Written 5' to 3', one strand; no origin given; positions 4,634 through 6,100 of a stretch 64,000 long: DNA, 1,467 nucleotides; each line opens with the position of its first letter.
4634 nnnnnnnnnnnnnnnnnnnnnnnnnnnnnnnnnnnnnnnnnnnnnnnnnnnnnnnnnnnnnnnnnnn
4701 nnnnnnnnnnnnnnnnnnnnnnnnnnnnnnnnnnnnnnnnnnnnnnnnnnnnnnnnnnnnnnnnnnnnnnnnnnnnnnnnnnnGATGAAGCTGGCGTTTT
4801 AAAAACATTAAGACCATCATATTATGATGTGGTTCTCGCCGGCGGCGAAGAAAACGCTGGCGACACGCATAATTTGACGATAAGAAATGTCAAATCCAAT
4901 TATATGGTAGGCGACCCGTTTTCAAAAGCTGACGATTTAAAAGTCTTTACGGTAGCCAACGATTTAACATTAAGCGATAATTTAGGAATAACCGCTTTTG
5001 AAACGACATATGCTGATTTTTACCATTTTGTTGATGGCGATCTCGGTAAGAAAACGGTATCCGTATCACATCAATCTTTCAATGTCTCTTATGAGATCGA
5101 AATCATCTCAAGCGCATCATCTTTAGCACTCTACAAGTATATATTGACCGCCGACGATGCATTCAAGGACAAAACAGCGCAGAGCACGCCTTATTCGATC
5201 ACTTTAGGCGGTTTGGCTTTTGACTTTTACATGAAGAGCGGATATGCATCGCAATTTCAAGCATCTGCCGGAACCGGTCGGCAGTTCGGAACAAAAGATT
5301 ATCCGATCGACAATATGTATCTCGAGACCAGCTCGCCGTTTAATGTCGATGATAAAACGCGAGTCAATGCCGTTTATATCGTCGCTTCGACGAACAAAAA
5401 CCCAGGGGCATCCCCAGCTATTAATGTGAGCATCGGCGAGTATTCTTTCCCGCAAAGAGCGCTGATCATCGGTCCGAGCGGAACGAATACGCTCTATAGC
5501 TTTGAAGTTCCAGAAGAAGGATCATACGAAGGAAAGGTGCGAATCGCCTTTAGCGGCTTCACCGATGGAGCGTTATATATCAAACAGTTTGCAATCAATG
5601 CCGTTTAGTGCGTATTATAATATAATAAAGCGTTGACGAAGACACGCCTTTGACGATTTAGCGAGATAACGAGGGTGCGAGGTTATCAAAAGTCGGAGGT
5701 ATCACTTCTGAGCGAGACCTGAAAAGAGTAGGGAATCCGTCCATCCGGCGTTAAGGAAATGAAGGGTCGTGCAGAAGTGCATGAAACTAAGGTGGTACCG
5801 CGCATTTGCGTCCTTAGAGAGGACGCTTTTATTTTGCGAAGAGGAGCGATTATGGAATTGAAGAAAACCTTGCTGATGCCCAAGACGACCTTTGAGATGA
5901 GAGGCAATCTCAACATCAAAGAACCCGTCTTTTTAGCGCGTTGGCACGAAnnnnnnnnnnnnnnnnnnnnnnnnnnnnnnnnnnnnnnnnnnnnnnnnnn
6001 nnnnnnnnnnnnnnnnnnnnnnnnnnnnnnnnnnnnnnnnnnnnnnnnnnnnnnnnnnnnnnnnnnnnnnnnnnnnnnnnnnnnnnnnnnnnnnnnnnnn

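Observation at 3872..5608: Endonuclease-I family nuclease anchored as a lipoprotein and spliced directly onto the 3' end of ftsZ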

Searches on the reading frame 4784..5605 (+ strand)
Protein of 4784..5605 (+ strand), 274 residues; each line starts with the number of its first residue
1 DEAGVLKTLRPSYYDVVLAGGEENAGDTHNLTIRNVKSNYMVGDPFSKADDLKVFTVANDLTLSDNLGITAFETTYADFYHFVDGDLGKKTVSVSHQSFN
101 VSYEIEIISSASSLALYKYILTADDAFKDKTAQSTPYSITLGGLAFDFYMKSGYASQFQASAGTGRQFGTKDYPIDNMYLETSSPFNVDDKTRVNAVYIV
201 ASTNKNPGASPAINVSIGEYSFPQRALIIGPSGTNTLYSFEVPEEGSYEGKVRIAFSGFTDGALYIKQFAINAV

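Call 23: search_protein_families(library=pfam, alignment_id=A2, max_evalue=1)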
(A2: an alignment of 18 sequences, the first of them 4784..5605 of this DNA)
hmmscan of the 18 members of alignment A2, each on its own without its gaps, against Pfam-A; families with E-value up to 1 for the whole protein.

A. member 1, window:4784-5605:+ (274 aa): 0 families

B. families by the number of members that match (of 18 scanned): 10 families
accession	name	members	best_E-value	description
PF07523.18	Big_3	4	0.0037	Bacterial Ig-like domain (group 3)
PF11774.14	Lsr2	1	0.02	Lsr2 dimerization domain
PF17216.9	Rrp44_CSD1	1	0.026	Rrp44-like cold shock domain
PF24229.1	Phage_TreK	1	0.033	Staphylococcus phage terminal repeat-encoded protein TreK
PF22374.1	Clospo_01618-like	1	0.039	Clospo_01618-like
PF01987.23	AIM24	1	0.039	Mitochondrial biogenesis AIM24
PF24837.1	AMIN-like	1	0.044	AMIN-like domain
PF14683.12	CBM-like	1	0.048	Polysaccharide lyase family 4, domain III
PF20305.4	pYEATS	1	0.07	prokaryotic YEATS domain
PF20449.3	DUF6706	1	0.19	Family of unknown function (DUF6706)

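Call 28: predict_structure(alignment_id=A2)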
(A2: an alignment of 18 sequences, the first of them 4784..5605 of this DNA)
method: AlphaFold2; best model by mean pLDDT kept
length: 274 residues; sequences in the alignment: 18
mean_pLDDT: 88.2   pTM: 0.68
mean pLDDT of the five models: 88.2, 87.9, 87.9, 87.1, 85.4
residues with pLDDT >= 90: 181; 70-90: 65; 50-70: 26; < 50: 2
segments of 3 or more residues with pLDDT < 50: none
pLDDT, mean of each block of 10 residues (from residue 1): 53 57 78 94 87 92 93 93 88 96 91 84 93 96 96 89 88 91 96 95 88 97 91 79 89 96 92 92
secondary structure, 60 per line:
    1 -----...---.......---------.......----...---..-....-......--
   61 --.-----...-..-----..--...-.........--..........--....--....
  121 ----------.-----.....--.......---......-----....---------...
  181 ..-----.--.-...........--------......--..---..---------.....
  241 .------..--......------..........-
elements in order: H12-18 E28-34 E39-41 H48-51 E53-58 E88-96 E99-108 H111-114 E117-120 E137-141 E144-150 E154-159 E165-168 E178-182 E193-203 E212-217 E236-241 E252-257 E264-273

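Call 74: search_protein_representatives(alignment_id=A2)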
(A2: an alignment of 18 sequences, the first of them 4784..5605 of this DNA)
Query: 18 sequences, 269 profile positions. Proteins with E-value up to 0.001 (for the whole library): 357; up to 1e-10: 122; up to 1e-30: 59. The best 150 are listed.
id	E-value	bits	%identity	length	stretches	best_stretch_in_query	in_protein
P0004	2.9e-102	357.9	-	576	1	1-269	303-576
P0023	6.7e-76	271.5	-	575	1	1-269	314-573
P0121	7.5e-71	254.9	-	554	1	1-268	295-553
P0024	4.2e-69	249.2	-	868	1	4-268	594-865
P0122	8.8e-59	215.3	-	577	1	3-269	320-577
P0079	3.3e-58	213.4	-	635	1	1-268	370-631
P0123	2.3e-56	207.4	-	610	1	2-268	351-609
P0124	1.7e-55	204.6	-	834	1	1-268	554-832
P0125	1.6e-54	201.3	-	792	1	1-269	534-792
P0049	1.7e-54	201.3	-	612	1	1-269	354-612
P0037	2.0e-54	201.0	-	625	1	1-267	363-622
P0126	3.8e-54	200.1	-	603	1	2-268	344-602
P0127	7.5e-54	199.2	-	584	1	3-268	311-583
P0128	2.7e-53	197.3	-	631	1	1-267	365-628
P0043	5.6e-51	189.7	-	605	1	1-269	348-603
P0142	3.4e-38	147.8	-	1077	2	1-266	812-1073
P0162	2.2e-30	122.2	-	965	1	1-269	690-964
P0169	1.4e-27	113.1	-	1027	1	1-268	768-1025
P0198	5.9e-17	78.2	-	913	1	125-268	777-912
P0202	3.9e-16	75.5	-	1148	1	3-266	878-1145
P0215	2.0e-12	63.3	-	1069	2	137-267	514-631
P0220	2.5e-11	59.8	-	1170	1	142-267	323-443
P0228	3.2e-10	56.1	-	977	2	133-267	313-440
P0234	1.0e-09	54.5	-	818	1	136-267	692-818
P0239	1.3e-09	54.1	-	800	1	126-268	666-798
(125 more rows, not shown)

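Call 75: search_protein_families(library=pfam, proteins=[P0142, P0169, P0162, P0202, P0198, P0215, P0220, P0228, P0234, P0239], max_evalue=0.0001)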
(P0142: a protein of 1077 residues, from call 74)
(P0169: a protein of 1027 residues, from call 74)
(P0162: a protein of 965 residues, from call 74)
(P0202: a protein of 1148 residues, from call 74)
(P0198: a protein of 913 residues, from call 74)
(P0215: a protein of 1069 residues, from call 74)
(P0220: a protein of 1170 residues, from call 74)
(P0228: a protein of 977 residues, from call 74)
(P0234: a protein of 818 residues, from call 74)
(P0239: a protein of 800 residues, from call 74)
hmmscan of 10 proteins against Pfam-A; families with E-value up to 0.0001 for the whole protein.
P0142 (1077 aa): 3 families
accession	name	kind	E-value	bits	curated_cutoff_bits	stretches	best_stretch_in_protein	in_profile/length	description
PF04231.19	Endonuclease_1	-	8.4e-22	78.5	25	1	501-667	2-174/235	Endonuclease I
PF02368.24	Big_2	-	3.4e-21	75.4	22.8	1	218-289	2-73/79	Bacterial Ig-like domain (group 2)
PF21461.3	HL_N-beta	-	3.9e-06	27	27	0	436-476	16-56/57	Hyaluronate lyase, N-terminal beta-sheet domain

P0169 (1027 aa): 3 families
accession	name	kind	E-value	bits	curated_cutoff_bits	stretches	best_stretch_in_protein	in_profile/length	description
PF04231.19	Endonuclease_1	-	5.6e-19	69.2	25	1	505-635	68-193/235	Endonuclease I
PF02368.24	Big_2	-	9.7e-08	32.3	22.8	0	363-421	14-72/79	Bacterial Ig-like domain (group 2)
PF21461.3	HL_N-beta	-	7.8e-06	26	27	0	206-240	12-46/57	Hyaluronate lyase, N-terminal beta-sheet domain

P0162 (965 aa): 2 families
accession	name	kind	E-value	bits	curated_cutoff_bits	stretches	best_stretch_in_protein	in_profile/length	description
PF04231.19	Endonuclease_1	-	1.4e-14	54.9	25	1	390-562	5-193/235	Endonuclease I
PF02368.24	Big_2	-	8e-13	48.6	22.8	0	285-348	5-66/79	Bacterial Ig-like domain (group 2)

P0202 (1148 aa): 1 family
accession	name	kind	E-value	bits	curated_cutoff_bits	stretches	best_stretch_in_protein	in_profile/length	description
PF04231.19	Endonuclease_1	-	1.6e-17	64.5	25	1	671-864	67-235/235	Endonuclease I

P0198 (913 aa): 3 families
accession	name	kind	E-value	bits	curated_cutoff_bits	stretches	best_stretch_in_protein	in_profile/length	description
PF02368.24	Big_2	-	1.4e-24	86.3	22.8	2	135-189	16-70/79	Bacterial Ig-like domain (group 2)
PF04231.19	Endonuclease_1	-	1.1e-15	58.5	25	1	405-561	8-180/235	Endonuclease I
PF21461.3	HL_N-beta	-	1.1e-08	35.2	27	0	248-282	14-48/57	Hyaluronate lyase, N-terminal beta-sheet domain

P0215 (1069 aa): 5 families
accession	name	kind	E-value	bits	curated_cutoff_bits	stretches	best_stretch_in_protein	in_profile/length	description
PF01640.23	Peptidase_C10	-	1.3e-59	202.1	26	1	158-373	1-194/194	Peptidase C10 family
PF13734.11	Inhibitor_I69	-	4.9e-19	69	25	1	20-117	1-98/98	Spi protease inhibitor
PF09479.16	Flg_new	-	4.8e-11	43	27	2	646-710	6-65/65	Listeria-Bacteroides repeat domain (List_Bact_rpt)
PF02368.24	Big_2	-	8.1e-10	39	22.8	1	410-479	1-70/79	Bacterial Ig-like domain (group 2)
PF13529.12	Peptidase_C39_2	-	5.3e-06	27.5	24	0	310-362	85-140/143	Peptidase_C39 like family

P0220 (1170 aa): 2 families
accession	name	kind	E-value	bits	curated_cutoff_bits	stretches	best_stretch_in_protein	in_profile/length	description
PF18998.6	Flg_new_2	-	2.3e-16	60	23.6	1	953-1025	2-72/73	Divergent InlB B-repeat domain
PF02368.24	Big_2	-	2e-08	34.5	22.8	1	473-514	29-70/79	Bacterial Ig-like domain (group 2)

P0228 (977 aa): 1 family
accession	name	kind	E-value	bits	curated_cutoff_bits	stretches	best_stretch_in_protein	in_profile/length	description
PF02368.24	Big_2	-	8.3e-09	35.7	22.8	1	473-514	33-73/79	Bacterial Ig-like domain (group 2)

P0234 (818 aa): 2 families
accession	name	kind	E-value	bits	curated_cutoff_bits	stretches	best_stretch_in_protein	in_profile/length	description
PF18942.5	DUF5689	-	1.7e-47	162.5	28.6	2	131-329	4-216/217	Family of unknown function (DUF5689)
PF13004.13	BACON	-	9.5e-10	38.8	25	1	66-123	3-61/61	Putative binding domain, N-terminal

P0239 (800 aa): 2 families
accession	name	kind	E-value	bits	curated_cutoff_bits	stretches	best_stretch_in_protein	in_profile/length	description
PF04231.19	Endonuclease_1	-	2e-21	77.3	25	1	317-473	2-174/235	Endonuclease I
PF02368.24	Big_2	-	9.4e-09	35.5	22.8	0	218-277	3-63/79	Bacterial Ig-like domain (group 2)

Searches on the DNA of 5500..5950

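Call 32: search_rna_families(source=window, start=5500, end=5950, threshold=evalue, max_evalue=1, show_alignments=1)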
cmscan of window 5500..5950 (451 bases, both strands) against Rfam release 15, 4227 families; matches with E-value up to 1: 2.
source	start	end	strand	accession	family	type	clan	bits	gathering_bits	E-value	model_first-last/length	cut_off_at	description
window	5624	5818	+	RF00230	T-box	Cis-reg; leader;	-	82.7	93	1.6e-18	1-219/219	no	T-box leader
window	5714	5734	+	RF02914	DUF805b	Cis-reg;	CL00115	14.2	35.6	0.29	1-35/35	no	DUF805b RNA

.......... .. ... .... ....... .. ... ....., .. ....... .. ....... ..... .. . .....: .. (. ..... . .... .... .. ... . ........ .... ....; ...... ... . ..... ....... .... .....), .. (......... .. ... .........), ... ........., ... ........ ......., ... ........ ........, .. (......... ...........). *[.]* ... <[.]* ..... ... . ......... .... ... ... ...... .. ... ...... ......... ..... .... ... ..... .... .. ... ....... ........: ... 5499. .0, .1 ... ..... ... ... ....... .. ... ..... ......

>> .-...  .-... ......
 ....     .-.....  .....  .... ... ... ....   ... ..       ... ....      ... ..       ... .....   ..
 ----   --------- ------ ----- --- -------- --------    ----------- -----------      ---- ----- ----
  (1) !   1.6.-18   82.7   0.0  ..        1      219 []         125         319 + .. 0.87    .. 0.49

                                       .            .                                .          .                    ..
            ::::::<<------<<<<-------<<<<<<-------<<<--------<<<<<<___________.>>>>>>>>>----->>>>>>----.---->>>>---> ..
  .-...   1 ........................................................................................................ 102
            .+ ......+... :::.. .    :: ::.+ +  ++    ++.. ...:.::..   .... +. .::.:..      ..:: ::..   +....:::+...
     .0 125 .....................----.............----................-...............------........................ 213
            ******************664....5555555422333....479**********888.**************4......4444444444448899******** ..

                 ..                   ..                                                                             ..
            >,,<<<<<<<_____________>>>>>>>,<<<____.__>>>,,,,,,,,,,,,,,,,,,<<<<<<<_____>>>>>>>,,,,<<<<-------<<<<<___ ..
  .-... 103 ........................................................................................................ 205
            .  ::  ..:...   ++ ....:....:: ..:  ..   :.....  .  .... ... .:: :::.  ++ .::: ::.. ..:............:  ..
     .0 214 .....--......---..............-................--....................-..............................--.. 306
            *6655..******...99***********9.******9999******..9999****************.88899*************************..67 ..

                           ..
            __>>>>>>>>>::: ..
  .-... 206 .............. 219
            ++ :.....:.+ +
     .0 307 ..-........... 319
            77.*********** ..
